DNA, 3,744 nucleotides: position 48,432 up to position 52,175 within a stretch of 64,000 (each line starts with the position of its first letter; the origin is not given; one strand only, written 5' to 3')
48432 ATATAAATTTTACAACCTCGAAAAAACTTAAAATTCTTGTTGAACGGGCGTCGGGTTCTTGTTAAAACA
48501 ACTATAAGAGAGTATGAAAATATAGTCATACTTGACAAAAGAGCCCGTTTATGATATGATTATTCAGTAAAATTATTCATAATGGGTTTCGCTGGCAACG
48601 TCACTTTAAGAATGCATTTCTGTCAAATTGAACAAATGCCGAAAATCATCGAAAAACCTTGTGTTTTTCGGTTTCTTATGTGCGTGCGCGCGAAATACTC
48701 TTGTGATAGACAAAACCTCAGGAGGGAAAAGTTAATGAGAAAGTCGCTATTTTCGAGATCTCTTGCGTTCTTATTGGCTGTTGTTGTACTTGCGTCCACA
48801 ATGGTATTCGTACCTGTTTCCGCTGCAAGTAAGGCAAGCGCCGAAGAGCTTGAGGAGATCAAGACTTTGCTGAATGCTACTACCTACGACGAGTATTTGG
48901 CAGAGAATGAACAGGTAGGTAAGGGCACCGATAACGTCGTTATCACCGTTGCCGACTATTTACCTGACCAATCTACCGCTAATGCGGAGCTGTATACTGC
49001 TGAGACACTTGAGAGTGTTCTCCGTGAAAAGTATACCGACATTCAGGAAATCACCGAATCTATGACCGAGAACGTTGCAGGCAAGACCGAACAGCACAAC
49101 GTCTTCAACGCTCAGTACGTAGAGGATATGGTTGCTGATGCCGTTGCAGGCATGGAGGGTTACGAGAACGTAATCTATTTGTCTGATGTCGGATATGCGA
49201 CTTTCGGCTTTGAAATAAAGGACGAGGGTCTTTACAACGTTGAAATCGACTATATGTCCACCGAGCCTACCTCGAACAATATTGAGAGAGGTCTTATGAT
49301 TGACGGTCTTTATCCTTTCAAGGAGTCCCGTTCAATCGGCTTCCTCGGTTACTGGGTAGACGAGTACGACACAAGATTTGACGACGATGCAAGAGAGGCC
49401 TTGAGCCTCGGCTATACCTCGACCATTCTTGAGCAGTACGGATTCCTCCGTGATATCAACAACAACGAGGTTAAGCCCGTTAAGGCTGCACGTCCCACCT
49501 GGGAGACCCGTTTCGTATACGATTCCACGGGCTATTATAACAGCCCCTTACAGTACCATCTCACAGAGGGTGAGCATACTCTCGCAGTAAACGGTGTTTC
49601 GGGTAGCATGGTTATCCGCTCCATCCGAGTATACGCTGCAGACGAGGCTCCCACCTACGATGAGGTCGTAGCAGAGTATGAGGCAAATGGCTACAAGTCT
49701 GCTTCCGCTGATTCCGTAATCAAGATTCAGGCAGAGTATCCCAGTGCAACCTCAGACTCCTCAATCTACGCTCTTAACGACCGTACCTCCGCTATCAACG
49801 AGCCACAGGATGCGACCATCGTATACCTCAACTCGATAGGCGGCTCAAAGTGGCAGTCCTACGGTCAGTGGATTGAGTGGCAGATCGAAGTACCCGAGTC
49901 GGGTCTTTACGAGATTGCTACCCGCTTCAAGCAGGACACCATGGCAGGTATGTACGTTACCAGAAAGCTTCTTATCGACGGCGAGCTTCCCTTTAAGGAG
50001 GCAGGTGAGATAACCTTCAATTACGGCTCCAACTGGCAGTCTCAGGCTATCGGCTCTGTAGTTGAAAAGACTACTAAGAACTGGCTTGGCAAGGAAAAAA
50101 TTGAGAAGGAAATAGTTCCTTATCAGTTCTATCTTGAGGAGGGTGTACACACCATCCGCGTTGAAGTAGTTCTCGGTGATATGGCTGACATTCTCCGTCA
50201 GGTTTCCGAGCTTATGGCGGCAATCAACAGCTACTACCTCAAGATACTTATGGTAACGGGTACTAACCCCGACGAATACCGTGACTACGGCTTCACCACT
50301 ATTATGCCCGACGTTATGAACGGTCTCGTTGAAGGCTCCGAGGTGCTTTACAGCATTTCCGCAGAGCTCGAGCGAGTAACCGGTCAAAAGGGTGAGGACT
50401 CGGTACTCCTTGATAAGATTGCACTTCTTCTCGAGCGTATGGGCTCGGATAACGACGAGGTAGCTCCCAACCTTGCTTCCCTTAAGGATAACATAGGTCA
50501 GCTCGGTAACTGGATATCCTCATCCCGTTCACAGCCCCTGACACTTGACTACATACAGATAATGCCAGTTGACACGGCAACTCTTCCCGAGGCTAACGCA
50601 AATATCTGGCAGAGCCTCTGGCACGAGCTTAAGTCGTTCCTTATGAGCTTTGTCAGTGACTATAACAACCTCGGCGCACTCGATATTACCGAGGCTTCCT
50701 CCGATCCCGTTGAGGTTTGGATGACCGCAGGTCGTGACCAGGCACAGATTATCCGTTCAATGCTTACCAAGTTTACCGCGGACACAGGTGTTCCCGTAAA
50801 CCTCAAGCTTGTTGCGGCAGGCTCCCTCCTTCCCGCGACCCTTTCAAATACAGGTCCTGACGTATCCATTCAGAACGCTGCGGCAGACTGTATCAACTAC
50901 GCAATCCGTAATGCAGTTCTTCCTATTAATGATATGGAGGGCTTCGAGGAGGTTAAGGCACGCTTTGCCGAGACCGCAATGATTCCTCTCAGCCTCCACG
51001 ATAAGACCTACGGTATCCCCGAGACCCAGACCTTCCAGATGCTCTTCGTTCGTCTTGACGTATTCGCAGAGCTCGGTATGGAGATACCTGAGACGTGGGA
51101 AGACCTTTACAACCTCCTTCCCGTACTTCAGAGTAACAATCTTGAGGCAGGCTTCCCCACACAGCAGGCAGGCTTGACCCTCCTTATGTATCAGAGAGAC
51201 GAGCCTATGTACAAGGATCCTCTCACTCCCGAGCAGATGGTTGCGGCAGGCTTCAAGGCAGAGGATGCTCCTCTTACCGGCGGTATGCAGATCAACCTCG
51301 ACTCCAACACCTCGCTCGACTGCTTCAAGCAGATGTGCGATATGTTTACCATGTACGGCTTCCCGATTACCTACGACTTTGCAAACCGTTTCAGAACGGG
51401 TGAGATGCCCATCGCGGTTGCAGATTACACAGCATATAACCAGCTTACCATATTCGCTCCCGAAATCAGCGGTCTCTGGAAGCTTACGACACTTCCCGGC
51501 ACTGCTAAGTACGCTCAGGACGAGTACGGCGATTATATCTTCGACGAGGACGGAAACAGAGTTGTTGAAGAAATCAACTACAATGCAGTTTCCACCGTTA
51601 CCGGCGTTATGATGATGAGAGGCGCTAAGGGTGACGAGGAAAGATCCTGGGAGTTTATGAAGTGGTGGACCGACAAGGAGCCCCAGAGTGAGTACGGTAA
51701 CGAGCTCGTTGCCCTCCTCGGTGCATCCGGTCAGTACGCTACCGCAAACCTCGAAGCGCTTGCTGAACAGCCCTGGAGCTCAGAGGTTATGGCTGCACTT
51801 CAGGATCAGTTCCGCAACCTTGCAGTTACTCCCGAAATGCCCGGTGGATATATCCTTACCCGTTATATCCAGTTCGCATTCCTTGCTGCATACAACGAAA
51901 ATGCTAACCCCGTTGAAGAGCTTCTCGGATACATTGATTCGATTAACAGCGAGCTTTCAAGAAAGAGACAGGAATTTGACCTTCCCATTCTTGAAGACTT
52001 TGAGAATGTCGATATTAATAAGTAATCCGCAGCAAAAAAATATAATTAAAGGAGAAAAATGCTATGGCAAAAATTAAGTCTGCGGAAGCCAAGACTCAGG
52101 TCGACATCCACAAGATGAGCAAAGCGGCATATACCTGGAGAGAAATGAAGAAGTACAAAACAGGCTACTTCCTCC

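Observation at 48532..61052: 12.5-kb single operon: giant CBM-fused binding protein, two complete ABC permease pairs, an NHL-TPR-Yip1 membrane protein and a 963-aa secreted unknown, with no ATPase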

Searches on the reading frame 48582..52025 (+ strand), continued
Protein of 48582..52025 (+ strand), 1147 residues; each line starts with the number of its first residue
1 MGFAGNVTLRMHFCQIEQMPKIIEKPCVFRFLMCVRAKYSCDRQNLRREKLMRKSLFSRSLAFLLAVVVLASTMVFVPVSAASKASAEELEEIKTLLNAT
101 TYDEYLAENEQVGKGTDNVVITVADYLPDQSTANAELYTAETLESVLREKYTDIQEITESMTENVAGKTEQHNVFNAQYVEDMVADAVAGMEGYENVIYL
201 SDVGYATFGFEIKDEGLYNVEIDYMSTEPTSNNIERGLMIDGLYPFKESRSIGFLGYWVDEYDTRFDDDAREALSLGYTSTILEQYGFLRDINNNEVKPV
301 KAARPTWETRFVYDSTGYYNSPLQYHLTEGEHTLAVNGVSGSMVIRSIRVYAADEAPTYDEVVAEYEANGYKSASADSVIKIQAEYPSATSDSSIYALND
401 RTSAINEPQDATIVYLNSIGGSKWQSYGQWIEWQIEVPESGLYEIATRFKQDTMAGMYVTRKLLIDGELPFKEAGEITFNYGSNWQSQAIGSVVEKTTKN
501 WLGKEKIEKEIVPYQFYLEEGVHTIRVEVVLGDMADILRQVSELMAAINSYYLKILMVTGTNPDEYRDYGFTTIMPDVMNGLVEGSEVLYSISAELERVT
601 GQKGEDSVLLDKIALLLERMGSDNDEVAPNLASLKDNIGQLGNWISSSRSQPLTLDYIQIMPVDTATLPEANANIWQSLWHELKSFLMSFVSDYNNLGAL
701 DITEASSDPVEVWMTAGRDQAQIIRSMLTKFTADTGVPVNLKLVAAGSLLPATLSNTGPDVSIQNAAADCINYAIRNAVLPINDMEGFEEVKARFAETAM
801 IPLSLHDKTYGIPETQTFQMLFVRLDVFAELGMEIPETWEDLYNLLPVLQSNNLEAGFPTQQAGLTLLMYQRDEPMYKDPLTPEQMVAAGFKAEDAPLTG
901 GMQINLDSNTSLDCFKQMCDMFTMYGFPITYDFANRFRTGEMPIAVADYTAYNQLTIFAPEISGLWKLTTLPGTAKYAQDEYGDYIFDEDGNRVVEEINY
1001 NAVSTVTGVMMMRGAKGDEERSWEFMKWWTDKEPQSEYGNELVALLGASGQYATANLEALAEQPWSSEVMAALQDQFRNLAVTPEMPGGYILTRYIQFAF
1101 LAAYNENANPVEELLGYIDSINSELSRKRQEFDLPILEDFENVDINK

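Call 75: fold_search(model_id=the predicted structure, library=pdb)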
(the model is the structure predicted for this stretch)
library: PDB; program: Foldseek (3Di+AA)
matches with E <= 10: 1370; with E <= 0.001: 953
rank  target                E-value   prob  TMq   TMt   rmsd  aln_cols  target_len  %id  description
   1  9xf5_A                6.9e-16  1.00  0.28  0.73   5.7       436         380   15  Cycloisomaltooligosaccharide binding protein in complex with cycloisomaltooctaose (released 2026-03-25)
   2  5ci5_B                1.7e-15  1.00  0.28  0.69   5.4       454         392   16  Crystal Structure of an ABC transporter Solute Binding Protein from Thermotoga Lettingae TMO (Tlet_1705, TARGET EFI-51 (released 2015-07-22)
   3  5yse_A                1.9e-15  1.00  0.29  0.75   4.8       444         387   17  Crystal structure of beta-1,2-glucooligosaccharide binding protein in complex with sophorotetraose (released 2018-05-02)
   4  5ysf_A                2.2e-15  1.00  0.29  0.75   4.4       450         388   17  Crystal structure of beta-1,2-glucooligosaccharide binding protein in complex with sophoropentaose (released 2018-05-02)
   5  9xfu_A                2.3e-15  1.00  0.29  0.74   5.4       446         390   16  Cycloisomaltooligosaccharide binding protein in complex with isomaltoheptaose (released 2026-03-25)
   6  5ci5_A                2.5e-15  1.00  0.28  0.70   5.3       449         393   15  Crystal Structure of an ABC transporter Solute Binding Protein from Thermotoga Lettingae TMO (Tlet_1705, TARGET EFI-51 (released 2015-07-22)
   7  5ysb_A                2.6e-15  1.00  0.30  0.81   3.0       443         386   18  Crystal structure of beta-1,2-glucooligosaccharide binding protein in ligand-free form (released 2018-05-02)
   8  7vfq_B                3.8e-15  1.00  0.27  0.66   7.5       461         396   14  Wild type GltA from Bifidobacterium infantis JCM 1222 complexed with lacto-N-tetraose (released 2022-09-14)
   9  3uor_B                4.9e-15  1.00  0.31  0.80   4.4       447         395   14  The structure of the sugar-binding protein MalE from the phytopathogen Xanthomonas citri (released 2011-12-14)
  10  5yse_B                6.8e-15  1.00  0.29  0.75   4.8       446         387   17  Crystal structure of beta-1,2-glucooligosaccharide binding protein in complex with sophorotetraose (released 2018-05-02)
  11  5ysd_B                7.2e-15  1.00  0.29  0.74   4.8       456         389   17  Crystal structure of beta-1,2-glucooligosaccharide binding protein in complex with sophorotriose (released 2018-05-02)
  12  7vfq_A                9.2e-15  1.00  0.27  0.66   7.8       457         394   14  Wild type GltA from Bifidobacterium infantis JCM 1222 complexed with lacto-N-tetraose (released 2022-09-14)
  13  3uor_A                1.0e-14  1.00  0.31  0.80   4.6       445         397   14  The structure of the sugar-binding protein MalE from the phytopathogen Xanthomonas citri (released 2011-12-14)
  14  7vfq_C                1.0e-14  1.00  0.27  0.67   7.3       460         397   15  Wild type GltA from Bifidobacterium infantis JCM 1222 complexed with lacto-N-tetraose (released 2022-09-14)
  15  5ysb_B                2.6e-14  1.00  0.30  0.82   3.3       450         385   18  Crystal structure of beta-1,2-glucooligosaccharide binding protein in ligand-free form (released 2018-05-02)
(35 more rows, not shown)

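Call 78: search_protein_families(library=pfam, proteins=[P0142, P0221, P0234, P0189, P0160, P0138, P0147, P0166, P0225], max_evalue=0.05)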
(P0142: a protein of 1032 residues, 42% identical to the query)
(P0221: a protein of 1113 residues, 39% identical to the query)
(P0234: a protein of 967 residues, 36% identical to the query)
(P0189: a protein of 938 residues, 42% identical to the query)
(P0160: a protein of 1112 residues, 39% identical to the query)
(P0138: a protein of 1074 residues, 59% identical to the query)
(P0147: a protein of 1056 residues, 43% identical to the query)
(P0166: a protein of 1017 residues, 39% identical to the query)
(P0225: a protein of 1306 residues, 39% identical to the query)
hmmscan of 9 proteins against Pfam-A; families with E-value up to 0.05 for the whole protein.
P0142 (1032 aa): 5 families
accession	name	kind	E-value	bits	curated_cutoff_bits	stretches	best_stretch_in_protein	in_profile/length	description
PF01547.30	SBP_bac_1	-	4.5e-21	76.6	26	1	632-923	8-306/307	Bacterial extracellular solute-binding protein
PF13416.11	SBP_bac_8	-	2.2e-18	67.5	27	1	641-928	5-254/279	Bacterial extracellular solute-binding protein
PF16990.11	CBM_35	-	1.5e-06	28.9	28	0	107-148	29-68/121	Carbohydrate binding module (family 35)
PF25275.1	Golvesin_C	-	0.014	15.9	31.6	0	114-143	41-70/132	Golvesin C-terminal domain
PF09394.16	Inhibitor_I42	-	0.017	15.8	27.2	0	98-141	37-80/91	Chagasin family peptidase inhibitor I42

P0221 (1113 aa): 3 families
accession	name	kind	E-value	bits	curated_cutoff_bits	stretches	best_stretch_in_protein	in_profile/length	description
PF13416.11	SBP_bac_8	-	4.1e-15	56.7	27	1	679-1016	5-266/279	Bacterial extracellular solute-binding protein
PF16990.11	CBM_35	-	1.5e-05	25.7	28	0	97-132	21-56/121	Carbohydrate binding module (family 35)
PF25275.1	Golvesin_C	-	1.8e-05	25.2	31.6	0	93-142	24-71/132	Golvesin C-terminal domain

P0234 (967 aa): 4 families
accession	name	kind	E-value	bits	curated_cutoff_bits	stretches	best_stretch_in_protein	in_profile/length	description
PF01547.30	SBP_bac_1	-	4.1e-19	70.1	26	1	576-865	9-306/307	Bacterial extracellular solute-binding protein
PF13416.11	SBP_bac_8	-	1.1e-17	65.2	27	1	583-870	4-254/279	Bacterial extracellular solute-binding protein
PF25275.1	Golvesin_C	-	0.00024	21.6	31.6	0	99-129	39-69/132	Golvesin C-terminal domain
PF10498.14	IFT57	-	0.012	15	40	1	422-473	262-313/360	Intra-flagellar transport protein 57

P0189 (938 aa): 3 families
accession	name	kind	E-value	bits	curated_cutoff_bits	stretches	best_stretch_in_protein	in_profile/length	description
PF13416.11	SBP_bac_8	-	6.3e-22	79.1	27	1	572-845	4-254/279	Bacterial extracellular solute-binding protein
PF01547.30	SBP_bac_1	-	3.4e-21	77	26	1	563-840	7-306/307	Bacterial extracellular solute-binding protein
PF25275.1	Golvesin_C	-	0.023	15.2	31.6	0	89-116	40-67/132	Golvesin C-terminal domain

P0160 (1112 aa): 0 families

P0138 (1074 aa): 2 families
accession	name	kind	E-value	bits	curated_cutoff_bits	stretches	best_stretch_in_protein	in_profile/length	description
PF13416.11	SBP_bac_8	-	9.9e-14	52.2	27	1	659-970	2-252/279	Bacterial extracellular solute-binding protein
PF01547.30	SBP_bac_1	-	3.8e-13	50.5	26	1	655-967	9-306/307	Bacterial extracellular solute-binding protein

P0147 (1056 aa): 2 families
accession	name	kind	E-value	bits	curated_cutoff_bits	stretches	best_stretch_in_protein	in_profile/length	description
PF01547.30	SBP_bac_1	-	1.4e-15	58.5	26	1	630-943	8-306/307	Bacterial extracellular solute-binding protein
PF13416.11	SBP_bac_8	-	1.1e-12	48.8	27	1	638-948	4-254/279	Bacterial extracellular solute-binding protein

P0166 (1017 aa): 2 families
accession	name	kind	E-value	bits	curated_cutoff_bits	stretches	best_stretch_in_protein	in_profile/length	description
PF01547.30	SBP_bac_1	-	1.8e-18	68.1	26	1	637-895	25-306/307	Bacterial extracellular solute-binding protein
PF13416.11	SBP_bac_8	-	1e-17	65.3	27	1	646-923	26-277/279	Bacterial extracellular solute-binding protein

P0225 (1306 aa): 0 families

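Call 84: find_encoding_contigs(protein=P0301, flank=10000, max_places=1)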
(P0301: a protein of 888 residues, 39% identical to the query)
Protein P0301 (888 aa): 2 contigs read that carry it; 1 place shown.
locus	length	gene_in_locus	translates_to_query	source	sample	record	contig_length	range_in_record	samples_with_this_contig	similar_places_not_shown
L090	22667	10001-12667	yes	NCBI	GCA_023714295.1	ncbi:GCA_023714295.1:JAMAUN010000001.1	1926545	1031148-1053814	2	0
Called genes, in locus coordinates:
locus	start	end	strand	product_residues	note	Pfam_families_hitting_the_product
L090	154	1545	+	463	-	PF01547:SBP_bac_1, PF13416:SBP_bac_8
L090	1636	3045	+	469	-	PF01547:SBP_bac_1, PF13416:SBP_bac_8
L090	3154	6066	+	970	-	PF01547:SBP_bac_1, PF13416:SBP_bac_8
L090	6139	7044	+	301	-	PF00528:BPD_transp_1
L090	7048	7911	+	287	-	PF00528:BPD_transp_1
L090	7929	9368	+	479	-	PF01436:NHL (faint), PF08450:SGL (faint), PF13414:TPR_11 (faint)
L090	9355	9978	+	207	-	PF04893:Yip1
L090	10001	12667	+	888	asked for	PF18952:DUF5696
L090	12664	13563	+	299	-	PF00528:BPD_transp_1 (weak)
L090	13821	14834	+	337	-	PF00528:BPD_transp_1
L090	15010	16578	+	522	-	PF14587:Glyco_hydr_30_2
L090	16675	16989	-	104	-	PF11699:CENP-C_C (faint), PF07883:Cupin_2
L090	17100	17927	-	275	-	PF12833:HTH_18, PF00165:HTH_AraC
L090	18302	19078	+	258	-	PF00398:RrnaAD, PF13649:Methyltransf_25, PF08241:Methyltransf_11 (weak)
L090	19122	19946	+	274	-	PF00891:Methyltransf_2 (weak), PF01209:Ubie_methyltran, PF13489:Methyltransf_23, PF00398:RrnaAD, PF08241:Methyltransf_11, PF08242:Methyltransf_12, PF13649:Methyltransf_25, PF13847:Methyltransf_31, +2 more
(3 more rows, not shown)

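Call 85: find_encoding_contigs(protein=P0246, flank=10000, max_places=1)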
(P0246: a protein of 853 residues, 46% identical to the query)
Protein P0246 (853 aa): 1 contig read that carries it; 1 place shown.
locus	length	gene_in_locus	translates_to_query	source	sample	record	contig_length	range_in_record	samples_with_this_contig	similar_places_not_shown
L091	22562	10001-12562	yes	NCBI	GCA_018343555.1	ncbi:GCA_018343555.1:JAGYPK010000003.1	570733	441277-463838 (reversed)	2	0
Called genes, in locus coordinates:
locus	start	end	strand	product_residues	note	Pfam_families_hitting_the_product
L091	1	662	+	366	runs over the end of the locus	PF01408:GFO_IDH_MocA, PF03447:NAD_binding_3 (weak)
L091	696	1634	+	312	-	PF08240:ADH_N, PF16912:Glu_dehyd_C, PF02254:TrkA_N (weak), PF00107:ADH_zinc_N, PF13602:ADH_zinc_N_2 (weak)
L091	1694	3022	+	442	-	PF01547:SBP_bac_1, PF13416:SBP_bac_8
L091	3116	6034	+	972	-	PF01547:SBP_bac_1, PF13416:SBP_bac_8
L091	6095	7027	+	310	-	PF00528:BPD_transp_1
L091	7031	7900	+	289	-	PF00528:BPD_transp_1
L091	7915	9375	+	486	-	PF01436:NHL (faint)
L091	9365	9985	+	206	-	PF04893:Yip1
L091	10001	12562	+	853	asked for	PF18952:DUF5696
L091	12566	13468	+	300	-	PF00528:BPD_transp_1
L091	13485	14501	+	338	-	PF00528:BPD_transp_1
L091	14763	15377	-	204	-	PF04854:DUF624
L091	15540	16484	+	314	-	PF00248:Aldo_ket_red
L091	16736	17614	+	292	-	PF02311:AraC_binding, PF00165:HTH_AraC (weak), PF12833:HTH_18, PF00165:HTH_AraC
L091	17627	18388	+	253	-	PF01261:AP_endonuc_2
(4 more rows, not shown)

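Call 86: find_encoding_contigs(protein=P0305, flank=10000, max_places=1)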
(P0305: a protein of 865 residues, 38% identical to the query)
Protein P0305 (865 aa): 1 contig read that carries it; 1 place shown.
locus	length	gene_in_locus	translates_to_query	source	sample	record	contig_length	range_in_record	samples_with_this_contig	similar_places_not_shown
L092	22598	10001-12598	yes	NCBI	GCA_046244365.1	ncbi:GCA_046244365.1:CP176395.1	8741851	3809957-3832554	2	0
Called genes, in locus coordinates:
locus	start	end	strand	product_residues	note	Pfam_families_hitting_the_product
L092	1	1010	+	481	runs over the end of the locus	PF00072:Response_reg, PF12833:HTH_18, PF00165:HTH_AraC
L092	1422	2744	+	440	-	-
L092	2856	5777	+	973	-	PF01547:SBP_bac_1, PF13416:SBP_bac_8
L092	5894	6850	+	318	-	PF00528:BPD_transp_1 (faint)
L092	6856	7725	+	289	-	PF00528:BPD_transp_1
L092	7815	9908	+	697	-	PF01436:NHL (weak), PF04893:Yip1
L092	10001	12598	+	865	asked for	PF18952:DUF5696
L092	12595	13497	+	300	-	PF00528:BPD_transp_1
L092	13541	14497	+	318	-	PF00528:BPD_transp_1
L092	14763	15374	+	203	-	PF13238:AAA_18, PF00485:PRK (weak)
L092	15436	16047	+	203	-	PF08327:AHSA1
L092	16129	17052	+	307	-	PF01636:APH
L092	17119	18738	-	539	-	PF13416:SBP_bac_8 (weak)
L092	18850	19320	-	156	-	-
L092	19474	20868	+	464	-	PF12982:DUF3866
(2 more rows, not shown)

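Call 93: search_protein_families(library=padloc, proteins=[window:48735-52025:+], max_evalue=0.001)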
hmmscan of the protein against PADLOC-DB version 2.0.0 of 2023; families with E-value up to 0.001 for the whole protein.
window:48735-52025:+ (1096 aa): 0 families

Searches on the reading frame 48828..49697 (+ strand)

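Call 43: search_protein_families(library=pfam, proteins=[window:48828-49697:+], max_evalue=10)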
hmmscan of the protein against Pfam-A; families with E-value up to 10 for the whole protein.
seq(290 aa): 2 families
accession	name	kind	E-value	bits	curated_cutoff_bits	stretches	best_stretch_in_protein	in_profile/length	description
PF13600.11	DUF4140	-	0.11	13.3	27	1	242-273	15-46/98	N-terminal domain of unknown function (DUF4140)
PF20822.2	Cmr2_hel_dom1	-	0.17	12.9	27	1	42-83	37-78/93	CRISPR RNA silencing complex Cmr2 subunit, first helical domain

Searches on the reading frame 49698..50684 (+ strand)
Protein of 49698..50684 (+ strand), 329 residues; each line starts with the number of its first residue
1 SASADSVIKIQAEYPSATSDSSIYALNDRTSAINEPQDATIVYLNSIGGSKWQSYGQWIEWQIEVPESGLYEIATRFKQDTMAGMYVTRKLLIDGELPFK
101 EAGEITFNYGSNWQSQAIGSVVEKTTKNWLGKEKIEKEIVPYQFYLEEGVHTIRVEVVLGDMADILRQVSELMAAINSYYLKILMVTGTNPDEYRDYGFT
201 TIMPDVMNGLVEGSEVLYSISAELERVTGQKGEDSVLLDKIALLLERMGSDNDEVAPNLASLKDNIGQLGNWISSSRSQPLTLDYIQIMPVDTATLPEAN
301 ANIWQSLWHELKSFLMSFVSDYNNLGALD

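Call 43: search_protein_families(library=pfam, proteins=[window:49698-50684:+], max_evalue=10)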
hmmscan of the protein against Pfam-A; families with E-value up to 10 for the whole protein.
seq(329 aa): 1 family
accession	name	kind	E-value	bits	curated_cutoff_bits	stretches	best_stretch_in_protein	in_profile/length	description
PF25275.1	Golvesin_C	-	0.085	13.4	31.6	1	56-81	40-65/132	Golvesin C-terminal domain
